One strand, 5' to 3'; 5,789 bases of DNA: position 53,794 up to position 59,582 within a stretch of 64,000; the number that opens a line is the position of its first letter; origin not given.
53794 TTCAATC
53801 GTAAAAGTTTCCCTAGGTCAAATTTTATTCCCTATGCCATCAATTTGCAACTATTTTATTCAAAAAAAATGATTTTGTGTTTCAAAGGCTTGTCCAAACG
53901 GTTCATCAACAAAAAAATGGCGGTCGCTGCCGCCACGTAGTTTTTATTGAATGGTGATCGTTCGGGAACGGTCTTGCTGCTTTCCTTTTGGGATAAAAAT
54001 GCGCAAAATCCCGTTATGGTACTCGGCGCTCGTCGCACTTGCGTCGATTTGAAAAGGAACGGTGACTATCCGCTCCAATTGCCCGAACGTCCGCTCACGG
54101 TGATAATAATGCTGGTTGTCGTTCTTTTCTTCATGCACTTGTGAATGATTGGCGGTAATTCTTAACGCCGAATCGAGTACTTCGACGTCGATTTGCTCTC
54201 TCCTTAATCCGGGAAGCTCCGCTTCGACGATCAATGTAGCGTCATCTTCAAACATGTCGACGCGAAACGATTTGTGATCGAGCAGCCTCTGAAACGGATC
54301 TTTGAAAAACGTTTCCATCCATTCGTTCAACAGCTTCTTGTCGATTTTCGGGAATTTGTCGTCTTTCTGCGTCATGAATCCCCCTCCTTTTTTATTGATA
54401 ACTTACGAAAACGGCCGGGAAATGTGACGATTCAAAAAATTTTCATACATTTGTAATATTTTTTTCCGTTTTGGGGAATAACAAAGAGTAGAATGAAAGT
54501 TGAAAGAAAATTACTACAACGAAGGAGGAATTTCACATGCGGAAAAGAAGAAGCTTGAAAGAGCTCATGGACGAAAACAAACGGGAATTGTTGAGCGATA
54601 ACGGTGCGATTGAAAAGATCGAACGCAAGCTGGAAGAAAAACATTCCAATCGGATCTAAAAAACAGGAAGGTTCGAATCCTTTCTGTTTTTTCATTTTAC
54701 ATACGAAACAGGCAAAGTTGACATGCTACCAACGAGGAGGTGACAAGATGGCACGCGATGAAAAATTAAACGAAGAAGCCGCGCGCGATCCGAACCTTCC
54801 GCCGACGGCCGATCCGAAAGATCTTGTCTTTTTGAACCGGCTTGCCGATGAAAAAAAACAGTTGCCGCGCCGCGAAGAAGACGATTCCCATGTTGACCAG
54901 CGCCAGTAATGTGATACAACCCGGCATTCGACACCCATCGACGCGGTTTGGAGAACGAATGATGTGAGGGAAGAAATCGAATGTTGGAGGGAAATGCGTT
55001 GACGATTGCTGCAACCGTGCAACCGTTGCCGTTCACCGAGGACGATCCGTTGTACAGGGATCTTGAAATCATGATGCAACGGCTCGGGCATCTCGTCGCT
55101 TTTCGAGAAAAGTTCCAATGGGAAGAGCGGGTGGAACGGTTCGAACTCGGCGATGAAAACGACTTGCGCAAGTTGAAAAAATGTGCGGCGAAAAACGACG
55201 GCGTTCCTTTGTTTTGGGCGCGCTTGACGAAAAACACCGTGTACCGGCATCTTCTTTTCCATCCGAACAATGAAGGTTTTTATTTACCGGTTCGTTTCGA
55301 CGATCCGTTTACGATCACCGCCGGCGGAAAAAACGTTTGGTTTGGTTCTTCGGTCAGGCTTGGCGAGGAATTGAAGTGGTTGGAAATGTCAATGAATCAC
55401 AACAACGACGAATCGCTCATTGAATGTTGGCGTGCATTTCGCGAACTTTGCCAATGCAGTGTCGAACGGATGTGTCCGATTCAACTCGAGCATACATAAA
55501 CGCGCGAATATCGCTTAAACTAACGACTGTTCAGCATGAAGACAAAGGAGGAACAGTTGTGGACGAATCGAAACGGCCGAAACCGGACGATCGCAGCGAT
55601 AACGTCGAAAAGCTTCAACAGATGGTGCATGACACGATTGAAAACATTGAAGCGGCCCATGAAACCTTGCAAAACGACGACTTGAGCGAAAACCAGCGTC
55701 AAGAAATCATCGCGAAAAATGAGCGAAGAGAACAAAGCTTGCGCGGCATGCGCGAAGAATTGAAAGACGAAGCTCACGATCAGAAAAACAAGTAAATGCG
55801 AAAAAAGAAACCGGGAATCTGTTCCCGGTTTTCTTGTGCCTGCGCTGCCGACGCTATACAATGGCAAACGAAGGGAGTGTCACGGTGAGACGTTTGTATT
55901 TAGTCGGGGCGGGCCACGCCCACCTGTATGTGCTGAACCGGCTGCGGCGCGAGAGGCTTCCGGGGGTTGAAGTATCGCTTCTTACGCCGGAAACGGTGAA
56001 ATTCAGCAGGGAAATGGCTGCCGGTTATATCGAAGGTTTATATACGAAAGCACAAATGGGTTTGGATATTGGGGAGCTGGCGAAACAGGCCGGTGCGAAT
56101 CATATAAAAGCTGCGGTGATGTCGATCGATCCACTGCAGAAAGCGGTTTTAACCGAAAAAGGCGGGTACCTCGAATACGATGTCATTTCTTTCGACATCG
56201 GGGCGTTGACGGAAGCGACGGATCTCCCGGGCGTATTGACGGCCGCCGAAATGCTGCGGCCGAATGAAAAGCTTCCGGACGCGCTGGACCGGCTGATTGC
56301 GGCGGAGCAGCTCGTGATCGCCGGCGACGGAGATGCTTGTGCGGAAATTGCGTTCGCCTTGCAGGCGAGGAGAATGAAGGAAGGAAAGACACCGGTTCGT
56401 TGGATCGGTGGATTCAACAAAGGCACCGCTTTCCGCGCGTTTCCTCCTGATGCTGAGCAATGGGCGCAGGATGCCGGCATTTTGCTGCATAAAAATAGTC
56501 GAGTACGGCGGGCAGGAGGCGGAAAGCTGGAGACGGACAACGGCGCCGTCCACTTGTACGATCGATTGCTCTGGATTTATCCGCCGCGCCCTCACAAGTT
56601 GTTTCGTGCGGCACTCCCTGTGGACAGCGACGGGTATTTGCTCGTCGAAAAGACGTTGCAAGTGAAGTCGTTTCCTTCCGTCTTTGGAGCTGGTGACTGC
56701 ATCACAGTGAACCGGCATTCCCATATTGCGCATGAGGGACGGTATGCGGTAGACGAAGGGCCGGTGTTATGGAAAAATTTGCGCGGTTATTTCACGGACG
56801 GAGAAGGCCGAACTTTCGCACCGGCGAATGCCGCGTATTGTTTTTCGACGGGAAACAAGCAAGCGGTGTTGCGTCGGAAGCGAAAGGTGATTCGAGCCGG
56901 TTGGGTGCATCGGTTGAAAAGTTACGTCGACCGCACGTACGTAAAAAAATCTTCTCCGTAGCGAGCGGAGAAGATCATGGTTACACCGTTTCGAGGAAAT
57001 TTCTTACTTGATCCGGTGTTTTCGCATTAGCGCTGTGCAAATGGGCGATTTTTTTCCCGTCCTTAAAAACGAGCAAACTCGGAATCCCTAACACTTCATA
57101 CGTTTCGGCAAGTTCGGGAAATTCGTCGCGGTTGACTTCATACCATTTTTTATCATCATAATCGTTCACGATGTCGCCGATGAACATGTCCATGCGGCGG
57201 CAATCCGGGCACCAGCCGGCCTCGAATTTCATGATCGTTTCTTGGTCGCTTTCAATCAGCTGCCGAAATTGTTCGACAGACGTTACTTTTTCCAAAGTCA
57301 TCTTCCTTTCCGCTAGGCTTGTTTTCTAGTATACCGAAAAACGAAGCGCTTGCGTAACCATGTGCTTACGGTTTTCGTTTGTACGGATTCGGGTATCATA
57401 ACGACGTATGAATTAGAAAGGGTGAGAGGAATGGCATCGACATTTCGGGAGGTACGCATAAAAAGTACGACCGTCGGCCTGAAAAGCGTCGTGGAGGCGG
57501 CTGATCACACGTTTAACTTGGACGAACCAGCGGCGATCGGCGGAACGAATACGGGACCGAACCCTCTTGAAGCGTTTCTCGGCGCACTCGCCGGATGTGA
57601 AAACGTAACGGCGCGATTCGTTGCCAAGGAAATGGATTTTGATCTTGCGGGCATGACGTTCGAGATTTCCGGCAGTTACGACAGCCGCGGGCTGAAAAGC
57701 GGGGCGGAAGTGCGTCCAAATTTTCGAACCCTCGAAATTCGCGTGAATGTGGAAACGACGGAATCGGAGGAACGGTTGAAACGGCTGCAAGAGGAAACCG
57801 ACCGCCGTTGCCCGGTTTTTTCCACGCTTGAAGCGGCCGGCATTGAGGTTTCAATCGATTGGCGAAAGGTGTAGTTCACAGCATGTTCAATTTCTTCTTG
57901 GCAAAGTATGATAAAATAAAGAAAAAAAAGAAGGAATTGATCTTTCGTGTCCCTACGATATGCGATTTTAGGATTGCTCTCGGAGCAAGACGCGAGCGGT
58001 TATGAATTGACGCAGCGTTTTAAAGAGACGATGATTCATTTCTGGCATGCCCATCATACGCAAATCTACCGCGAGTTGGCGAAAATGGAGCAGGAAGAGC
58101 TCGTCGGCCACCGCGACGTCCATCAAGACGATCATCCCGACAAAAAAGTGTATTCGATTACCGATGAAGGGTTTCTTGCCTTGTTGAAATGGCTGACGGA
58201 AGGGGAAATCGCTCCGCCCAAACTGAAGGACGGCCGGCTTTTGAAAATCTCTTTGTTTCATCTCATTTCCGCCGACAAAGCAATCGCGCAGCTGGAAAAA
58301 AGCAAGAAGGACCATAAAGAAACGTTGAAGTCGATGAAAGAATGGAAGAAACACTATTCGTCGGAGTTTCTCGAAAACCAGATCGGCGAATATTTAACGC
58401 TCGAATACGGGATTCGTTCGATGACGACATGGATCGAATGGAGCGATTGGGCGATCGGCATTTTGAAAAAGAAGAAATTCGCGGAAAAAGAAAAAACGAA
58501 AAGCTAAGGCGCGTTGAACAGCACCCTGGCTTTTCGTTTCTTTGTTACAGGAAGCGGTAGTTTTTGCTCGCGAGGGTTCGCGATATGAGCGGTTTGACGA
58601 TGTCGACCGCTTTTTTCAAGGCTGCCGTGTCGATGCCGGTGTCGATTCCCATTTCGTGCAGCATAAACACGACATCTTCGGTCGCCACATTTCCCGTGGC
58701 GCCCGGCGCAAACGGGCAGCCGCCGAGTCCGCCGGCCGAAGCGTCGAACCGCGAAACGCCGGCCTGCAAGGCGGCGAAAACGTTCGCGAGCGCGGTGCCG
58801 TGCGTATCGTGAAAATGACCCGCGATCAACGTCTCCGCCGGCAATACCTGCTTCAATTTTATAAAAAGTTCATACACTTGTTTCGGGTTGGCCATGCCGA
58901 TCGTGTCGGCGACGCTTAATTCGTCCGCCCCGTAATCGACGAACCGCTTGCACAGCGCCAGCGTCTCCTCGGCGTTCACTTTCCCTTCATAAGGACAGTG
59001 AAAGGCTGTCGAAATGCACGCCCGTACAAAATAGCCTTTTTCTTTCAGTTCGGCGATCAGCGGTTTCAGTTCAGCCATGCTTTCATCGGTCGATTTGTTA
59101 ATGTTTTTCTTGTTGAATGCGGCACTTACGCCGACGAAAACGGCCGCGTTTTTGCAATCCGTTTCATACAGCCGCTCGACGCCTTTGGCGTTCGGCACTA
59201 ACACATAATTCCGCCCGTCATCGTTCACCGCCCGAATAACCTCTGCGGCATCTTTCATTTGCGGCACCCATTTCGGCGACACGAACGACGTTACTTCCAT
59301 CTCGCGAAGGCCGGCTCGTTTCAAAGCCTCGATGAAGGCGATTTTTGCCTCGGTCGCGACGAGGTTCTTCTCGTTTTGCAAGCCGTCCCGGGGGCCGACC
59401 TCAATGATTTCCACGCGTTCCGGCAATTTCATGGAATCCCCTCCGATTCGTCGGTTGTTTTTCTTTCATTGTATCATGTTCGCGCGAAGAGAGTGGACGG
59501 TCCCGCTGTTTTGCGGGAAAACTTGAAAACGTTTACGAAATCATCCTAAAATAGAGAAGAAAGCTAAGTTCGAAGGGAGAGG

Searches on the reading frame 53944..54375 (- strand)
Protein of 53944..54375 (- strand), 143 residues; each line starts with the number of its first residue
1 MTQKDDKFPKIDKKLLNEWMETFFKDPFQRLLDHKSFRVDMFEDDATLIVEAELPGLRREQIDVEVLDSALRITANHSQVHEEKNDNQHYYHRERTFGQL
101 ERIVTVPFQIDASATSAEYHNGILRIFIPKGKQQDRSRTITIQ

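Call 11: search_protein_families(library=ncbifam, proteins=[window:53944-54375:-])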
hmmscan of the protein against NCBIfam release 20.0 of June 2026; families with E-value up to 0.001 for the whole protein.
window:53944-54375:- (143 aa): 3 families
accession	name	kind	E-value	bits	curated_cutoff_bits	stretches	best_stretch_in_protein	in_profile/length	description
NF042420.1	Hsp18_Clos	equivalog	1.3e-24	87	195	1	13-142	17-146/147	heat shock protein Hsp18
NF041799.1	Hsp14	equivalog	1.6e-19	70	100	1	36-142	18-117/118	archaeal heat shock protein Hsp14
NF041800.1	Hsp20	equivalog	1.2e-14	54.2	140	1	39-142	76-161/162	archaeal heat shock protein Hsp20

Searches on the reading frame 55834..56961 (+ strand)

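Call 95: search_protein_families(library=pfam, proteins=[window:55834-56961:+], max_evalue=0.00001)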
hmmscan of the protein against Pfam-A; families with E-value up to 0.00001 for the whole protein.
window:55834-56961:+ (375 aa): 1 family
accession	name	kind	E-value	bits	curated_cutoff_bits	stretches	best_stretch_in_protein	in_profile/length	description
PF07992.20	Pyr_redox_2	-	4.6e-13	49.7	26.1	1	22-299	4-287/291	Pyridine nucleotide-disulphide oxidoreductase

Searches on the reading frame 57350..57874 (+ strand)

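Call 95: search_protein_families(library=pfam, proteins=[window:57350-57874:+], max_evalue=0.00001)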
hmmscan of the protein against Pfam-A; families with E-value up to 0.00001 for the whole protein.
window:57350-57874:+ (174 aa): 1 family
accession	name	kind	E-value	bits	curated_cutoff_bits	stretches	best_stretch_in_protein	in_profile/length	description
PF02566.24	OsmC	-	1.7e-19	70.5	27.5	1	65-169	1-99/100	OsmC-like protein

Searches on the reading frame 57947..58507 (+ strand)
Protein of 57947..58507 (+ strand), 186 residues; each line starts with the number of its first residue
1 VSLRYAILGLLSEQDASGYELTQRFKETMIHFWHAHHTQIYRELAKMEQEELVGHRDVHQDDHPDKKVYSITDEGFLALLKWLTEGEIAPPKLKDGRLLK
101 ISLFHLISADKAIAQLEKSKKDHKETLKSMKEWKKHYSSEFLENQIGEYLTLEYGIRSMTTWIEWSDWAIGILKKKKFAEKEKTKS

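Call 95: search_protein_families(library=pfam, proteins=[window:57947-58507:+], max_evalue=0.00001)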
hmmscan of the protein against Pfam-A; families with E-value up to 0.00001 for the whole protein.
window:57947-58507:+ (186 aa): 2 families
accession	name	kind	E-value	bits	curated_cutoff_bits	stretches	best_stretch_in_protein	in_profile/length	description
PF03551.20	PadR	-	2.8e-16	59.7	27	1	7-76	1-70/75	Transcriptional regulator PadR-like family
PF10400.15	Vir_act_alpha_C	-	5e-16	59.6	22.4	1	94-173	2-77/78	Virulence activator alpha C-term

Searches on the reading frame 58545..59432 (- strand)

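Call 95: search_protein_families(library=pfam, proteins=[window:58545-59432:-], max_evalue=0.00001)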
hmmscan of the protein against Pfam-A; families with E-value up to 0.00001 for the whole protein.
window:58545-59432:- (295 aa): 1 family
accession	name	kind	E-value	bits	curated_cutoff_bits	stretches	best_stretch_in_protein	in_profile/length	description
PF00682.25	HMGL-like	-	1.6e-53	182.2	29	1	6-279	1-260/260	HMGL-like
